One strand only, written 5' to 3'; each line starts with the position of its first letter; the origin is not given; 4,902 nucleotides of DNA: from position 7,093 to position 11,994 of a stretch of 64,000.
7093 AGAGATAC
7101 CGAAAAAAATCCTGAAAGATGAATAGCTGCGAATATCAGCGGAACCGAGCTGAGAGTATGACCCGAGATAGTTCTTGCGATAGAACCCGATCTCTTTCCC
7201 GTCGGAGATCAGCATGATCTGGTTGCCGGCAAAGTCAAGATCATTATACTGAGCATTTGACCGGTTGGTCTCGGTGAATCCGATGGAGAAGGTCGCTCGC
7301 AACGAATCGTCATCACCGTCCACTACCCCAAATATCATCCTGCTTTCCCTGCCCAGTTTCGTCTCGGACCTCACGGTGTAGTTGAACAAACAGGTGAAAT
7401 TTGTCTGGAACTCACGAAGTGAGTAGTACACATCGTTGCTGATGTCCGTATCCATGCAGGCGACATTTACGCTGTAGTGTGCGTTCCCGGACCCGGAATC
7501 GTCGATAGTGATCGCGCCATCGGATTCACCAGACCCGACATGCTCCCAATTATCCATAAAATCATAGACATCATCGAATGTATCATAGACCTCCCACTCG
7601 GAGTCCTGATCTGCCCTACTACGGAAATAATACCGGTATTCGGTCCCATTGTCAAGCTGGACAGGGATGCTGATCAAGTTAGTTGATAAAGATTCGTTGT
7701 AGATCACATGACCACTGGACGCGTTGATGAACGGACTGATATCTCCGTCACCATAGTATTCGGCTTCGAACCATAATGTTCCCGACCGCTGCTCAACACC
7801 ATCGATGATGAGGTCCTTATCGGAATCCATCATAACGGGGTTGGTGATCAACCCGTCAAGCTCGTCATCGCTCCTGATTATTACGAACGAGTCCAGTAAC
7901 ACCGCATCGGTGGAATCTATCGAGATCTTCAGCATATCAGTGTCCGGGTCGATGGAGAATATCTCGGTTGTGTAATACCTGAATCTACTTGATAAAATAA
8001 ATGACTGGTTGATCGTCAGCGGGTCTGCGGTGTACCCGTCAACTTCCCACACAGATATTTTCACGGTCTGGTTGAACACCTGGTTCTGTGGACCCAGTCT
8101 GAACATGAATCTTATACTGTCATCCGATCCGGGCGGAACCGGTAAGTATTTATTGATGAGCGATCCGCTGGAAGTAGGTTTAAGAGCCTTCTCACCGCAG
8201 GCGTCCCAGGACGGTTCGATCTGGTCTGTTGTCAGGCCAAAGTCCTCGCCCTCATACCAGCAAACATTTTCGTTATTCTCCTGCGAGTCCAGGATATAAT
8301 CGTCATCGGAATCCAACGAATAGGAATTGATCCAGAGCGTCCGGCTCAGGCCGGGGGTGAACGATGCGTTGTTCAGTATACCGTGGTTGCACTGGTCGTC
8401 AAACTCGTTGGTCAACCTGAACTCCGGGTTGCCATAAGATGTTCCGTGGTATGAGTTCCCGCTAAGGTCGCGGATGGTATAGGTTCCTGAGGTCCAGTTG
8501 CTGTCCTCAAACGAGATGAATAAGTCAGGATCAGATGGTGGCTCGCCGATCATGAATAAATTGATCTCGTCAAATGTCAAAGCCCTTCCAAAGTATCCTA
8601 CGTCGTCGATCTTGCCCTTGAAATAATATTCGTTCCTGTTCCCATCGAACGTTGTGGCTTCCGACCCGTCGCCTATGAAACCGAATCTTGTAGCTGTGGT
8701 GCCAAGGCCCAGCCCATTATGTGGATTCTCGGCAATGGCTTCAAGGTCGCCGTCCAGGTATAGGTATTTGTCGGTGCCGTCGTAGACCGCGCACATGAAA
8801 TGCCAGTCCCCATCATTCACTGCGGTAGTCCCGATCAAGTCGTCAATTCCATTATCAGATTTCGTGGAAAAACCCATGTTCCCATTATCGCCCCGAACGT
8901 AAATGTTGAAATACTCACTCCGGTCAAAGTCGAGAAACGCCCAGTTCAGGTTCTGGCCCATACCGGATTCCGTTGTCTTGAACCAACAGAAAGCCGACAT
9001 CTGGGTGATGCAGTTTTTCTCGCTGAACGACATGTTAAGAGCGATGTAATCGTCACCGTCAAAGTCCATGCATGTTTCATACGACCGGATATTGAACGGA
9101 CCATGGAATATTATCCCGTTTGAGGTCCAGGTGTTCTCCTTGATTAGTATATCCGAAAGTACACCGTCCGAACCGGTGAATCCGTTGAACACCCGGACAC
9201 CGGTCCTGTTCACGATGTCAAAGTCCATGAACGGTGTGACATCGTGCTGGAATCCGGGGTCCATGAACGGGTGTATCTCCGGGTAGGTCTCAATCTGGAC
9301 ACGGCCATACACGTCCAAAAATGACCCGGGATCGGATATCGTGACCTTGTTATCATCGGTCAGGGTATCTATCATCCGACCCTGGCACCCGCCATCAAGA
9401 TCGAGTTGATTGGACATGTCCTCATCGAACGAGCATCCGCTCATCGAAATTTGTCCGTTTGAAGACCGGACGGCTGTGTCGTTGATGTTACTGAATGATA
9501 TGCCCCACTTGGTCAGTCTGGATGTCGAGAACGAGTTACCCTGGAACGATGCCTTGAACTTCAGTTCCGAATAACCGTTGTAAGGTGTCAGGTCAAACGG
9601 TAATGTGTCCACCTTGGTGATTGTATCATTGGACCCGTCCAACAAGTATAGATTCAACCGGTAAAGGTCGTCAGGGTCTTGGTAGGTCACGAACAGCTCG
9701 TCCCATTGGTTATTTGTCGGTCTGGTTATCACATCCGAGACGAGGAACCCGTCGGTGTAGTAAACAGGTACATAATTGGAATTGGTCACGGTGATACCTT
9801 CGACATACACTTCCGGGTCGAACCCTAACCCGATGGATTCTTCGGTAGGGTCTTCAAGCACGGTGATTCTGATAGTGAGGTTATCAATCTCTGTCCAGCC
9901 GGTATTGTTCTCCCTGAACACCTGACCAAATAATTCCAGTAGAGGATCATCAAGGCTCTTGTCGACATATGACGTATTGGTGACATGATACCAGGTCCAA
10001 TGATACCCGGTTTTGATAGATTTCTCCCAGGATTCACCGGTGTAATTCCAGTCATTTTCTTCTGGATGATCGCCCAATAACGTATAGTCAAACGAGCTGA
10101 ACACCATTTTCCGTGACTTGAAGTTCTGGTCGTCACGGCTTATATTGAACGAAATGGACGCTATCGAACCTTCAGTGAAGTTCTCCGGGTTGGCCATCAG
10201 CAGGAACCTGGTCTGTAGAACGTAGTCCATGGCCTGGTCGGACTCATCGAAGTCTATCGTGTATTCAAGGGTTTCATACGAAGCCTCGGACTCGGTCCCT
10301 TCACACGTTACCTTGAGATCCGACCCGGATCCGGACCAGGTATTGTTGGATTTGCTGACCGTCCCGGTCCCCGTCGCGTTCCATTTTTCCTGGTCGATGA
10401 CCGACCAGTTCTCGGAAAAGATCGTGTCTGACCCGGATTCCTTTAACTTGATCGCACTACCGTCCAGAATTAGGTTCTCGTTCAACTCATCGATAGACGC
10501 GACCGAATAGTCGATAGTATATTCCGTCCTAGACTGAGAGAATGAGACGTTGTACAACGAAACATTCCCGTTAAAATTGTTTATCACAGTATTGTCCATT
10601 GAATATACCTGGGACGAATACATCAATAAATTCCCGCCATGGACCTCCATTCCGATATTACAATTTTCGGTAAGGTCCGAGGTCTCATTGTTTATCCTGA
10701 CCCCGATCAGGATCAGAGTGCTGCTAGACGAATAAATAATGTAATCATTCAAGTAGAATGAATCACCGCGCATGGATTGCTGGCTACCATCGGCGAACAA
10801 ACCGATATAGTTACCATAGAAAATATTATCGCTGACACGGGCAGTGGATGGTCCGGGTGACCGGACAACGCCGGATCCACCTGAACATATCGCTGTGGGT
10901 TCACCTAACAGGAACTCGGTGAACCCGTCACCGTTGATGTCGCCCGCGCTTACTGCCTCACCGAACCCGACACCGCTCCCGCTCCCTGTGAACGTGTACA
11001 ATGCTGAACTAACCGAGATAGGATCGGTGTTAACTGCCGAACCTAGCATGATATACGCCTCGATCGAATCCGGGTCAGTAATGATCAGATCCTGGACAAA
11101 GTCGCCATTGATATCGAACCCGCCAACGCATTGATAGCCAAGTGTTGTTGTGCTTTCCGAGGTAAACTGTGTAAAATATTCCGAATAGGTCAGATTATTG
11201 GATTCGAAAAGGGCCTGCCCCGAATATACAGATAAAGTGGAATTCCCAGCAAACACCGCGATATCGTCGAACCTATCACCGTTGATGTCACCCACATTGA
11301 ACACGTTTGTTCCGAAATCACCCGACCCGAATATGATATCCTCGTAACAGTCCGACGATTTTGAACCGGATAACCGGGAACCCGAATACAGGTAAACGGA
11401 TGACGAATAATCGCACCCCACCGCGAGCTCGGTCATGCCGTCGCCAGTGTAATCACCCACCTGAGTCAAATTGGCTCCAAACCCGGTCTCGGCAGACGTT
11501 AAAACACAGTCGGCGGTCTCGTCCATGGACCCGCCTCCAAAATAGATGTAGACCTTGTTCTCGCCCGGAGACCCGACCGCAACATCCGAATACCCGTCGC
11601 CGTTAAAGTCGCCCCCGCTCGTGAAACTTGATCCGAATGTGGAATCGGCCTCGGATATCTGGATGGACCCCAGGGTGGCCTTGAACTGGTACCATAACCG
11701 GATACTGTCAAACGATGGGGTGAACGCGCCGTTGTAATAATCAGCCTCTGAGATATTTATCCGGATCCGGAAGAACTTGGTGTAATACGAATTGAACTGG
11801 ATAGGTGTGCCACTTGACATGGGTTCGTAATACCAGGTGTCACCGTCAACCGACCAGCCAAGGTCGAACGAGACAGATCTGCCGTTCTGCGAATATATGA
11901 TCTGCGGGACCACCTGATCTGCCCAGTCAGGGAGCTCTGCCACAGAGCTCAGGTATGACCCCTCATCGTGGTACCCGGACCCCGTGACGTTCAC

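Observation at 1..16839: Hidden giant ORF (>=5,613 codons, runs off left edge) missing from the ORF track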

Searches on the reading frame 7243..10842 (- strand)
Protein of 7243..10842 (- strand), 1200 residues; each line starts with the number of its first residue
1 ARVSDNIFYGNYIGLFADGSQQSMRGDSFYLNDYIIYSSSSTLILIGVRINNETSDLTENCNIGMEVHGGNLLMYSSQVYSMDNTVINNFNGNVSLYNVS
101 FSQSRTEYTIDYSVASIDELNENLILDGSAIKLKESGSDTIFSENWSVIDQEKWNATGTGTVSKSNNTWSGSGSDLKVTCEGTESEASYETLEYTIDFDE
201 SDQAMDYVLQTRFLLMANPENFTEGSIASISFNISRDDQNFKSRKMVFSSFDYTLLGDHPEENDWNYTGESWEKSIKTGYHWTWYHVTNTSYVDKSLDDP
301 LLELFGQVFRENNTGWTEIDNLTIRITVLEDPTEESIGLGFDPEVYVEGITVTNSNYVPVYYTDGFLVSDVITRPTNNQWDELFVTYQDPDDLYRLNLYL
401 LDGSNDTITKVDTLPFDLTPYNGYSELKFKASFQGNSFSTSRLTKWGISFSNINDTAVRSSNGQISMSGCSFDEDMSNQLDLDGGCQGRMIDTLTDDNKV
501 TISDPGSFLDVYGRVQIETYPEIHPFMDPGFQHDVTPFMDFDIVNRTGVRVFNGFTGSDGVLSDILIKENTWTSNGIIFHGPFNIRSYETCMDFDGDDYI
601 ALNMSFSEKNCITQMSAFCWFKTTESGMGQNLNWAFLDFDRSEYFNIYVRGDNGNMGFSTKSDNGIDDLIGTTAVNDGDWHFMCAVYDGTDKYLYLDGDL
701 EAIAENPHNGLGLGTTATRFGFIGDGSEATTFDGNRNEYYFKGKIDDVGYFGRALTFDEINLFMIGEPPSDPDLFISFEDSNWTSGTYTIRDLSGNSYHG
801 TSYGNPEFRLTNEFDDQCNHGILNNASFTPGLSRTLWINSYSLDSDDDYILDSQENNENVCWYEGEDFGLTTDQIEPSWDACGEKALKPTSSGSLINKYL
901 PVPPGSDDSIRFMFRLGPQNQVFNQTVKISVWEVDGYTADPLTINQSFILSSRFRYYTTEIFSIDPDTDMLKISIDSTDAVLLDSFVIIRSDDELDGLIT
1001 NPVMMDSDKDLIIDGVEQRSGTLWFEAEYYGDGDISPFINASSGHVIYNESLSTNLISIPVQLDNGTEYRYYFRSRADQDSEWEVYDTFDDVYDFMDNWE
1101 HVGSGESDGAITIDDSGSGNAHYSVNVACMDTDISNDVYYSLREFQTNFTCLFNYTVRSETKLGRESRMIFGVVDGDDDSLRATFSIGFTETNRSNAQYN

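Call 40: search_protein_representatives(protein=window:7243-10842:-)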
Query: 1200 residues. Proteins with E-value up to 0.001 (for the whole library): 2742; up to 1e-10: 683; up to 1e-30: 185. The best 150 are listed.
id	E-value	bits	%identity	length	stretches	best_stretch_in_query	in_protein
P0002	0.0e+00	1188.6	45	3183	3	2-1190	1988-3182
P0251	7.5e-166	570.6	44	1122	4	579-767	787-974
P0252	4.8e-141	488.4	52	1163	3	592-763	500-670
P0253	3.0e-129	449.3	47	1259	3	592-764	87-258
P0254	5.0e-125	435.3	46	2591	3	591-804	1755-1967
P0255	3.0e-122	426.1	49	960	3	593-766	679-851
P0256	9.0e-111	388.1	42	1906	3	591-802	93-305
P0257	3.9e-106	372.7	36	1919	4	588-804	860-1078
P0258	1.3e-103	364.4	42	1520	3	590-782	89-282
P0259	1.7e-102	360.7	42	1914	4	591-752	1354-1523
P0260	8.8e-102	358.3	41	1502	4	591-803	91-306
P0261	1.8e-101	357.3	47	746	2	592-759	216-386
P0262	2.3e-100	353.7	41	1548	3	589-804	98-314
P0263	2.8e-99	350.1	48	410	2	824-1178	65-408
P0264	2.6e-94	333.6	53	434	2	594-763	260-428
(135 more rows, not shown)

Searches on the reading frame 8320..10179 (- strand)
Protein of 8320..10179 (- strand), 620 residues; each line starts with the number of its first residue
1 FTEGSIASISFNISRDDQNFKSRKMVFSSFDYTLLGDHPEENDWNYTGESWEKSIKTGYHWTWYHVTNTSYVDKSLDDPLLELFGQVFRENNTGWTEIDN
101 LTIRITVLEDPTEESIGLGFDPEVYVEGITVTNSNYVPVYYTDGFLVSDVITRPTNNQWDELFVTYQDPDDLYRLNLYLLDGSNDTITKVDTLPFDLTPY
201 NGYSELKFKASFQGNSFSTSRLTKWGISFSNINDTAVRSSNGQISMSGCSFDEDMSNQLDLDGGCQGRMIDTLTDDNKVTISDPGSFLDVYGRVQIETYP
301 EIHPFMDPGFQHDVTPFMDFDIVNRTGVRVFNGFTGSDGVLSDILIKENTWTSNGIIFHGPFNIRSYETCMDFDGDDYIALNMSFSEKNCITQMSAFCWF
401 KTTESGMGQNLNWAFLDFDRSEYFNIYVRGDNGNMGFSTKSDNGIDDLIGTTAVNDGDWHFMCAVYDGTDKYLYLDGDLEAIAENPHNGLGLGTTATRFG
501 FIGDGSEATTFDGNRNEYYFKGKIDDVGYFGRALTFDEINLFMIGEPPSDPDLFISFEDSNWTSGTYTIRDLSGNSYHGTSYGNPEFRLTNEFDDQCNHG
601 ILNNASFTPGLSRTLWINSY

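Call 38: search_protein_families(library=pfam, proteins=[window:8320-10179:-], max_evalue=1)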
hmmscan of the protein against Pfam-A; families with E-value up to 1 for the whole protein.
window:8320-10179:- (620 aa): 2 families
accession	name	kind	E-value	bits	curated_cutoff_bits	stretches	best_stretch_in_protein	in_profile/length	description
PF13385.13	Laminin_G_3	-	1.3e-17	64.8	27.6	1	374-540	2-151/151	Concanavalin A-like lectin/glucanases superfamily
PF02210.31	Laminin_G_2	-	9e-05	23.4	22.9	1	419-529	16-123/126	Laminin G domain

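Call 91: search_protein_families(library=ncbifam, proteins=[window:8320-10179:-], max_evalue=0.5)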
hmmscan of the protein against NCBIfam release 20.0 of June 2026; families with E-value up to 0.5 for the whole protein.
window:8320-10179:- (620 aa): 0 families

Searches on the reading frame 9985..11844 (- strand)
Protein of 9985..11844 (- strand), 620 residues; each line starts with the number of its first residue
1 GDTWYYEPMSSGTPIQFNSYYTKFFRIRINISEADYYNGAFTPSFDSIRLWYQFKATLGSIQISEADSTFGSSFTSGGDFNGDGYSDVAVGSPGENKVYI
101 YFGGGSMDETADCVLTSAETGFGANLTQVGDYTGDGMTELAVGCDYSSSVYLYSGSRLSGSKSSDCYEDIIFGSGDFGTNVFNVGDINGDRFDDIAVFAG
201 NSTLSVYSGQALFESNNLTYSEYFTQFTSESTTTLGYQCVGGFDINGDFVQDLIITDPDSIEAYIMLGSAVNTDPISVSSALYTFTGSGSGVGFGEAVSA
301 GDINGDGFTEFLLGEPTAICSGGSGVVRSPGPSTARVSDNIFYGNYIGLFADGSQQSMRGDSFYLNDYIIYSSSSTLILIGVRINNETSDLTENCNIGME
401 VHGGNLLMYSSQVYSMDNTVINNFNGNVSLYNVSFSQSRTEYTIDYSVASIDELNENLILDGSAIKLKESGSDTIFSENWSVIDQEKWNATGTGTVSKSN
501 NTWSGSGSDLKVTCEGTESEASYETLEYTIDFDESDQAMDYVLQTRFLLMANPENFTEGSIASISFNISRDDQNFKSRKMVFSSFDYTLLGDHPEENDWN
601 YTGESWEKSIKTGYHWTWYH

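Call 38: search_protein_families(library=pfam, proteins=[window:9985-11844:-], max_evalue=1)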
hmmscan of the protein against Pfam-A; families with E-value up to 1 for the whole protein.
window:9985-11844:- (620 aa): 3 families
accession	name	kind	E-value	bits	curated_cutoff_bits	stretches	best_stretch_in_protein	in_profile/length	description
PF01839.29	FG-GAP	-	1.5e-26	92.2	22.1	4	70-100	1-36/37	FG-GAP repeat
PF13517.12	FG-GAP_3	-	1.5e-16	61.1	26.9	3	79-142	1-61/61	FG-GAP-like repeat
PF12256.14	TcdB_toxin_midN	-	0.047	13.4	24.8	0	78-125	33-82/181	Insecticide toxin TcdB middle/N-terminal region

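Call 91: search_protein_families(library=ncbifam, proteins=[window:9985-11844:-], max_evalue=0.5)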
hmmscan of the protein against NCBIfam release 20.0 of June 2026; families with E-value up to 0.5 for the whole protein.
window:9985-11844:- (620 aa): 1 family
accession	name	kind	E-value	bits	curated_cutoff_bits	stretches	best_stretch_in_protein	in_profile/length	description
NF047539.1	XAC2610_fam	domain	0.0078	16.7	35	0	183-207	2-26/89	XAC2610-related protein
